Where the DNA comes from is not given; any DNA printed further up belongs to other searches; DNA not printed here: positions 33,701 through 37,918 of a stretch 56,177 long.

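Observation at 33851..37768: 1305-aa secreted protein of unknown function in the 'binding-protein slot' of the second permease pair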

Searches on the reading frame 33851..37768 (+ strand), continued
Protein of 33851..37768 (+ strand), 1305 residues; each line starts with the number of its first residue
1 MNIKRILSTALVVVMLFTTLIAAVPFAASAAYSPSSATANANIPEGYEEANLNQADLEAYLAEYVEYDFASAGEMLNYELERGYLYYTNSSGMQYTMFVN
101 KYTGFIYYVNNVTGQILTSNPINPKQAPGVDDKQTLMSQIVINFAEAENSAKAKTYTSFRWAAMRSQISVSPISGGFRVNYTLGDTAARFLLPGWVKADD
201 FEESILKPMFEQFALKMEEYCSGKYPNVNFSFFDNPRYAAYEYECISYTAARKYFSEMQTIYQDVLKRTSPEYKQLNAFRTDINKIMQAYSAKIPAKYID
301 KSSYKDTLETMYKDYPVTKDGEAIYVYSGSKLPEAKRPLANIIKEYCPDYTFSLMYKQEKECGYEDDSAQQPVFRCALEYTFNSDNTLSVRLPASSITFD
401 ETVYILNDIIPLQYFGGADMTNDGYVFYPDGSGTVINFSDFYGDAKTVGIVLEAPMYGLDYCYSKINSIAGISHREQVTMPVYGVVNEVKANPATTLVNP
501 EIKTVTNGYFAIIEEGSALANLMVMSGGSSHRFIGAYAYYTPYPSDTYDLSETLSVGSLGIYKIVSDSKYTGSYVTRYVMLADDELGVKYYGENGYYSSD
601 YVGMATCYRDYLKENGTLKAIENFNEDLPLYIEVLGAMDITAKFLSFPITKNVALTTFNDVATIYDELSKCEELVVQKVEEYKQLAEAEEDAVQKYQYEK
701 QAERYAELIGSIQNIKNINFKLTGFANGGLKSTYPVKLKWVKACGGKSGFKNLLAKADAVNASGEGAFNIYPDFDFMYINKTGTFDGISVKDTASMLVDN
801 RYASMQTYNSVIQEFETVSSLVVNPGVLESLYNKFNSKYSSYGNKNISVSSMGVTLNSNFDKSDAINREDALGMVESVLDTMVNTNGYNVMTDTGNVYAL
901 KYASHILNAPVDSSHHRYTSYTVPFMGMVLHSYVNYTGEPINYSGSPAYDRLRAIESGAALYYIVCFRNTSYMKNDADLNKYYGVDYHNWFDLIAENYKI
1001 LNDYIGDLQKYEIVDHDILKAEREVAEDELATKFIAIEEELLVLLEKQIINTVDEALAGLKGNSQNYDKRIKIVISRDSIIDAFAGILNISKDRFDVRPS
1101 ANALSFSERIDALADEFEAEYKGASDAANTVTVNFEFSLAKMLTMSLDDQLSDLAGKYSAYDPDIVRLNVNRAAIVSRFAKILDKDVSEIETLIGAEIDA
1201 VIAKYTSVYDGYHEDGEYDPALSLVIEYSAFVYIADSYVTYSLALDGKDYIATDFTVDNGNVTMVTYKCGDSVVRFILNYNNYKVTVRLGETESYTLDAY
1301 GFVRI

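Call 45: search_protein_representatives(alignment_id=A2)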
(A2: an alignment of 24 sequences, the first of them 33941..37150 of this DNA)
Query: 24 sequences, 1190 profile positions. Proteins with E-value up to 0.001 (for the whole library): 4483; up to 1e-10: 3633; up to 1e-30: 1775. The best 150 are listed.
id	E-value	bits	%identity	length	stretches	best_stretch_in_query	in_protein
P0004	0.0e+00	1854.2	-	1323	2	1-1107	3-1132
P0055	0.0e+00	1821.3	-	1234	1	1-1189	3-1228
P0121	0.0e+00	1637.4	-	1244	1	2-1190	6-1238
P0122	0.0e+00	1546.1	-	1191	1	13-1190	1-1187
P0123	0.0e+00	1497.1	-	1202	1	1-1189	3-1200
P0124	0.0e+00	1467.8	-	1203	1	2-1190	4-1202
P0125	0.0e+00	1453.2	-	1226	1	13-1190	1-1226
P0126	0.0e+00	1450.0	-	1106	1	127-1189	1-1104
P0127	0.0e+00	1435.2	-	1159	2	2-654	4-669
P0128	0.0e+00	1429.8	-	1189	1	2-1190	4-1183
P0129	0.0e+00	1423.6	-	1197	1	2-1186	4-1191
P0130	0.0e+00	1411.3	-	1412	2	2-1117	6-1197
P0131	0.0e+00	1388.0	-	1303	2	2-1120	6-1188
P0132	0.0e+00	1383.4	-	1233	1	2-1176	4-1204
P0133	0.0e+00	1382.6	-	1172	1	18-1186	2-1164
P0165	4.5e-280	948.9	-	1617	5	696-1045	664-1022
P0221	3.8e-226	770.3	-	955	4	698-1016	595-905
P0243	5.6e-220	749.9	-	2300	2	7-1108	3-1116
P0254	9.6e-218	742.5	-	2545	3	2-1102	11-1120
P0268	4.7e-213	727.0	-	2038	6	741-1026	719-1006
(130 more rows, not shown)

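Call 52: search_protein_families(library=pfam, proteins=[P0254, P0243, P0268, P0165, P0221], max_evalue=0.01)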
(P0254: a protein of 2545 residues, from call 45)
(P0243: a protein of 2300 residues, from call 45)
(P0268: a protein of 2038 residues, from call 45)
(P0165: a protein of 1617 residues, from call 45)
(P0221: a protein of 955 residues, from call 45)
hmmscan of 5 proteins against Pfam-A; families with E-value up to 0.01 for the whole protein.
P0254 (2545 aa): 1 family
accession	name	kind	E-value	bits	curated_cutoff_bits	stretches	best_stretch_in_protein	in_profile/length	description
PF18952.6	DUF5696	-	5.4e-113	379.1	25.6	2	524-1021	130-576/612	Family of unknown function (DUF5696)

P0243 (2300 aa): 1 family
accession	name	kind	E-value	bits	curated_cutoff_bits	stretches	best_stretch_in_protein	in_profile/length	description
PF18952.6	DUF5696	-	8.2e-122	408.2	25.6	3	705-1010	279-576/612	Family of unknown function (DUF5696)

P0268 (2038 aa): 1 family
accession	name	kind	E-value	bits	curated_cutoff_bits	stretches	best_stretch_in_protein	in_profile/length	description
PF18952.6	DUF5696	-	2.4e-123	413.2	25.6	3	728-983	325-577/612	Family of unknown function (DUF5696)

P0165 (1617 aa): 1 family
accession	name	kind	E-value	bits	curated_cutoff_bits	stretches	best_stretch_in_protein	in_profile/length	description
PF18952.6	DUF5696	-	1.4e-123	414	25.6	1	318-977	2-574/612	Family of unknown function (DUF5696)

P0221 (955 aa): 1 family
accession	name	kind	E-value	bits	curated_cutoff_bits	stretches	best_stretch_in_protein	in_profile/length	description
PF18952.6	DUF5696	-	2.7e-146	489.1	25.6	3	430-891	134-576/612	Family of unknown function (DUF5696)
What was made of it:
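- No accessory CBM or cell-wall-anchoring domain is found in any family member, even those of 2000-2500 aa (call 52). Long family members carry up to 1500 extra residues without recognisable domains (call 52).
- Tried and rejected: Pfam scans of the longest family members found no CBM, SLH, dockerin or similar domain that could hint at a substrate (call 52).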
